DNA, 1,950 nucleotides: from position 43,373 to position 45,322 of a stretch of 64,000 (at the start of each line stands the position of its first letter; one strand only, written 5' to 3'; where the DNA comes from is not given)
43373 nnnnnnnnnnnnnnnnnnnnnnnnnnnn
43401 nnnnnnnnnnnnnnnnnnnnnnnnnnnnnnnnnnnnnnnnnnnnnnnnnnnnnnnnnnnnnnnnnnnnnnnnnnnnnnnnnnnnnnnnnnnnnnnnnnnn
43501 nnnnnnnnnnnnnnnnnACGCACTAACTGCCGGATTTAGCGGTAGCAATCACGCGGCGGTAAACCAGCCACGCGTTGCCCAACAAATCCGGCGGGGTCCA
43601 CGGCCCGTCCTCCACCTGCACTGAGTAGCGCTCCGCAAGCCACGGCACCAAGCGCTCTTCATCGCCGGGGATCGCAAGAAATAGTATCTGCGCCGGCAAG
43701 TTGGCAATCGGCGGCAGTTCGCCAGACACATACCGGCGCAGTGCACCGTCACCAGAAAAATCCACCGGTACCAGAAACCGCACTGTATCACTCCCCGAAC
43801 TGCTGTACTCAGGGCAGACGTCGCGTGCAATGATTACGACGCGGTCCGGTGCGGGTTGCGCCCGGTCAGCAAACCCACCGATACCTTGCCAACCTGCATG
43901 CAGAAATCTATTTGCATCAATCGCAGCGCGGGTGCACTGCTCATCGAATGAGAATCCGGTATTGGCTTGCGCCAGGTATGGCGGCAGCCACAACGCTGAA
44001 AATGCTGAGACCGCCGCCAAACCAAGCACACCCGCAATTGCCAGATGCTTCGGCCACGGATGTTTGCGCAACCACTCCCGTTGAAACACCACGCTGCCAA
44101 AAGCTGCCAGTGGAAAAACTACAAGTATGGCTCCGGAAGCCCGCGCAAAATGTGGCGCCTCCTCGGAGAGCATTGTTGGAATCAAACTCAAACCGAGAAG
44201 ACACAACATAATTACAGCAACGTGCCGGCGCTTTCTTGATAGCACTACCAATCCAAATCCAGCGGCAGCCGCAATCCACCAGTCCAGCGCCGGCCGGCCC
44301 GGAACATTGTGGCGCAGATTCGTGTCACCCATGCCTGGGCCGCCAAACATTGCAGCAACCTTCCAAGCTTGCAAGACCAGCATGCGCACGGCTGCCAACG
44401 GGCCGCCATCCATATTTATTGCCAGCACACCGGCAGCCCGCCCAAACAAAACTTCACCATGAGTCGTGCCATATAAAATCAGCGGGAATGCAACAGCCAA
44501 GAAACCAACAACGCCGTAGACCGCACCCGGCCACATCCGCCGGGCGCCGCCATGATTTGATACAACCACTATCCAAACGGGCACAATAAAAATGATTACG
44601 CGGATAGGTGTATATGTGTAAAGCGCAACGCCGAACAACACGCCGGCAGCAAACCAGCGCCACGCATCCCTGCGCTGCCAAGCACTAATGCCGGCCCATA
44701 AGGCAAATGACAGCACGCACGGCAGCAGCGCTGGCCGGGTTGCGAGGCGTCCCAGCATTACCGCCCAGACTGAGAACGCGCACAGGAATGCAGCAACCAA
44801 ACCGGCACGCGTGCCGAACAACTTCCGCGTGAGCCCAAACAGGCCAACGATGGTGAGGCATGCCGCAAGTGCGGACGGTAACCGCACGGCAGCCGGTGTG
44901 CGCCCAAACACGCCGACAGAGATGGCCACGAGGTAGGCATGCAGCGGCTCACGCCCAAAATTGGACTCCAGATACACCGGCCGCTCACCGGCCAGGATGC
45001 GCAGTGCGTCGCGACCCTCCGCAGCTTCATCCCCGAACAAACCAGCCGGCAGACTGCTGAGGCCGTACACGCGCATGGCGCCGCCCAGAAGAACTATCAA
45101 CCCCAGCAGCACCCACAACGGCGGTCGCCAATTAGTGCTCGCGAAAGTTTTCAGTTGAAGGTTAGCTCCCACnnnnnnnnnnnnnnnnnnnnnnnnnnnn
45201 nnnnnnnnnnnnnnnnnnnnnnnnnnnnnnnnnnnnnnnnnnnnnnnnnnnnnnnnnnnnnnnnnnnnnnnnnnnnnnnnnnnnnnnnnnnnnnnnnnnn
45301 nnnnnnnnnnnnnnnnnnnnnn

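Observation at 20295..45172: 25-kb co-directional array with seven GT-C-like polytopic membrane proteins of unknown function behind a cytoplasmic sugar/lipid module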

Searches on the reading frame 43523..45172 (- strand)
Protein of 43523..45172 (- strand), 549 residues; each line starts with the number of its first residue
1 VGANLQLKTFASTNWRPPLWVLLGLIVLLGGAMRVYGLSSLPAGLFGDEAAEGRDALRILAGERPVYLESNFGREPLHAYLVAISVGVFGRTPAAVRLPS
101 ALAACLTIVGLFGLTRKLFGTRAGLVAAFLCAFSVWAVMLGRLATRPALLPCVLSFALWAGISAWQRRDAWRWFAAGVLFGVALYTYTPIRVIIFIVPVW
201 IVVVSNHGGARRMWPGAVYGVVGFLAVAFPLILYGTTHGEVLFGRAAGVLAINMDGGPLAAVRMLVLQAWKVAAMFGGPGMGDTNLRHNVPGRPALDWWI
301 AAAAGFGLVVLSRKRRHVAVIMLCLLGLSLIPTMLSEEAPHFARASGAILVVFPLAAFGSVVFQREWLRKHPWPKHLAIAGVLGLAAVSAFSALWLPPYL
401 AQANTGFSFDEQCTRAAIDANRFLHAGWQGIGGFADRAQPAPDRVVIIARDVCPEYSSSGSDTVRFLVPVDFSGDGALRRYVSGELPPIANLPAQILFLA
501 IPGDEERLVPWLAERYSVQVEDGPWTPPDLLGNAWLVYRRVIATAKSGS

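Call 6: search_protein_families(library=pfam, proteins=[window:43523-45172:-], max_evalue=0.001)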
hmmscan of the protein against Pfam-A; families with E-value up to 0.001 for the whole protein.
window:43523-45172:- (549 aa): 1 family
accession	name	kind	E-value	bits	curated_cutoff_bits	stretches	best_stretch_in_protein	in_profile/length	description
PF13231.12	PMT_2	-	1.5e-21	77.7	26.1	1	76-232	4-158/160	Dolichyl-phosphate-mannose-protein mannosyltransferase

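Call 82: search_solved_structures(query=window:43526-45172:-, max_evalue=0.1)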
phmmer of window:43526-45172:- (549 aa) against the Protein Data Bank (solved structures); distinct sequences matched with E-value up to 0.1: 0.
